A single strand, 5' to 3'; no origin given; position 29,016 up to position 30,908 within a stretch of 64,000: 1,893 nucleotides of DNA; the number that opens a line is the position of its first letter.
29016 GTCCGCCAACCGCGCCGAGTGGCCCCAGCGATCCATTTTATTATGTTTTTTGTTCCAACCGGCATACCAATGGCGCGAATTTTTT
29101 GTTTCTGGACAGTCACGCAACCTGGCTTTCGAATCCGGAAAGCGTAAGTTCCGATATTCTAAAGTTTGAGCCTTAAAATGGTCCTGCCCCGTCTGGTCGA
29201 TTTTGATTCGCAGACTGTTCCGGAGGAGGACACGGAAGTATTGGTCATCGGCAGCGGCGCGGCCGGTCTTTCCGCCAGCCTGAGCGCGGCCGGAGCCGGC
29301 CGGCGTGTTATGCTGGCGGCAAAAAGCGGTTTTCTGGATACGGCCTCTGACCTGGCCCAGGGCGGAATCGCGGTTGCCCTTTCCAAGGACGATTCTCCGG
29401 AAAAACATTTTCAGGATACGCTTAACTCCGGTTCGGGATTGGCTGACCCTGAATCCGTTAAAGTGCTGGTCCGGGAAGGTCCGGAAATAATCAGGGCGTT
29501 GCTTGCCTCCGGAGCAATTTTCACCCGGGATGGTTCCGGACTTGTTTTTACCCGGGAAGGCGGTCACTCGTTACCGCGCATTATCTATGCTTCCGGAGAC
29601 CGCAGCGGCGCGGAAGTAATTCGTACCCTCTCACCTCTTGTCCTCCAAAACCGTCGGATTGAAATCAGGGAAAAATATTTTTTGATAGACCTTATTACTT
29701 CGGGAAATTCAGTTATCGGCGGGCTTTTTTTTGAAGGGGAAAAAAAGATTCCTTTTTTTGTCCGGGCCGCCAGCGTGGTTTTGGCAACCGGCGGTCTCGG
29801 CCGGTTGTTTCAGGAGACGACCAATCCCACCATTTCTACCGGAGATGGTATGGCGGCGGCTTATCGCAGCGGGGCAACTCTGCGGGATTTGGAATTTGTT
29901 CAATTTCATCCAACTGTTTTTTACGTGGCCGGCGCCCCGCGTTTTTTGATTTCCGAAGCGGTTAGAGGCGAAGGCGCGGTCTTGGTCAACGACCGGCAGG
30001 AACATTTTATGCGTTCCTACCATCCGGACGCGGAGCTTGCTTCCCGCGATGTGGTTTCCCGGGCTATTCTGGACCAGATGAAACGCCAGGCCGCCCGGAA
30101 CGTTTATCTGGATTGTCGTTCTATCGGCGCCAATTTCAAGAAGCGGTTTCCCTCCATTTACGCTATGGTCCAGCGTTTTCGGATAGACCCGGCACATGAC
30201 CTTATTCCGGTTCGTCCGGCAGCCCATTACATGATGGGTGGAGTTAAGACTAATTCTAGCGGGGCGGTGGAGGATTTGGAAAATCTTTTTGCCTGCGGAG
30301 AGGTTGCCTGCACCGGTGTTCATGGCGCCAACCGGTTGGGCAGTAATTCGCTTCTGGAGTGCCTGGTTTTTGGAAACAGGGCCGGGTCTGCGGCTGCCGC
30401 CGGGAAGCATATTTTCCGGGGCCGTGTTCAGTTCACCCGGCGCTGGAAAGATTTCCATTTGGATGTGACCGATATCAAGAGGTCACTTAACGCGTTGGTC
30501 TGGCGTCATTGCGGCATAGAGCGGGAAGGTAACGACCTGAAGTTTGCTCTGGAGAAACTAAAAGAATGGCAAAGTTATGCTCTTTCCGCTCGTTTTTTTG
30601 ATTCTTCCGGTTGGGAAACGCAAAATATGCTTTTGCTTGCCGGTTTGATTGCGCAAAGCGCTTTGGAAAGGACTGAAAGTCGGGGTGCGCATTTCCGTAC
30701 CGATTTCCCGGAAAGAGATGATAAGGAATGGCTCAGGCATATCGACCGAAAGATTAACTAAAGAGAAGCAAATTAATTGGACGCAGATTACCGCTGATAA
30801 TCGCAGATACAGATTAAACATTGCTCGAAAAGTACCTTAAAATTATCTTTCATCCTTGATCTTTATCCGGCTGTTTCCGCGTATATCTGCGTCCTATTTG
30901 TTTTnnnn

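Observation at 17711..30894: Family of AT-rich MITE-like elements with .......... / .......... terminal inverted repeats (three copies)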

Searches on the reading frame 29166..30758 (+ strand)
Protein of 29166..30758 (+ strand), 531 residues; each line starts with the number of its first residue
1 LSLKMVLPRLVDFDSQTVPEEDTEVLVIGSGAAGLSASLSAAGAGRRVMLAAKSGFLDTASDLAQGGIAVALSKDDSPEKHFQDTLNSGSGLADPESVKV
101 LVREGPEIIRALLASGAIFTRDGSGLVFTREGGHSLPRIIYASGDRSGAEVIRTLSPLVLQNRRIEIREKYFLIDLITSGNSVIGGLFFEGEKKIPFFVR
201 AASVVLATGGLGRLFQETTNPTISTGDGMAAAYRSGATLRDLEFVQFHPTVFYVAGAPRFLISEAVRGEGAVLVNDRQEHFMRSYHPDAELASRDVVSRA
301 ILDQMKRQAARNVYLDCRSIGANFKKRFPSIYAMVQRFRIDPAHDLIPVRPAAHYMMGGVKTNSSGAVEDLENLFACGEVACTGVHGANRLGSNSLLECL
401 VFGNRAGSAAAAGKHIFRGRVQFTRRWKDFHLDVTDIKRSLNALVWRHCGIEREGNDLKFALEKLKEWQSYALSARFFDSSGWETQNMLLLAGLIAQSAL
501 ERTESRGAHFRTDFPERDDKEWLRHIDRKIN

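Call 111: search_protein_families(library=pfam, proteins=[window:29166-30758:+], max_evalue=0.00001)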
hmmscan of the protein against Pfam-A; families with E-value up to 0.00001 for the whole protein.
window:29166-30758:+ (531 aa): 4 families
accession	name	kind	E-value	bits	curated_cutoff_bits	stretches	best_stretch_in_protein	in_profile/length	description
PF00890.30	FAD_binding_2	-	1.5e-91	308.1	20.4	1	25-396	2-414/414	FAD binding domain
PF02910.25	Succ_DH_flav_C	-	8.6e-22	77.9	20.8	1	439-525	2-97/130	Fumarate reductase flavoprotein C-term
PF01266.30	DAO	-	2.2e-07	31.2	27.9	1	25-157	2-121/353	FAD dependent oxidoreductase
PF03486.20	HI0933_like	-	1.4e-06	28.4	50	0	24-53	2-31/244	HI0933-like protein Rossmann domain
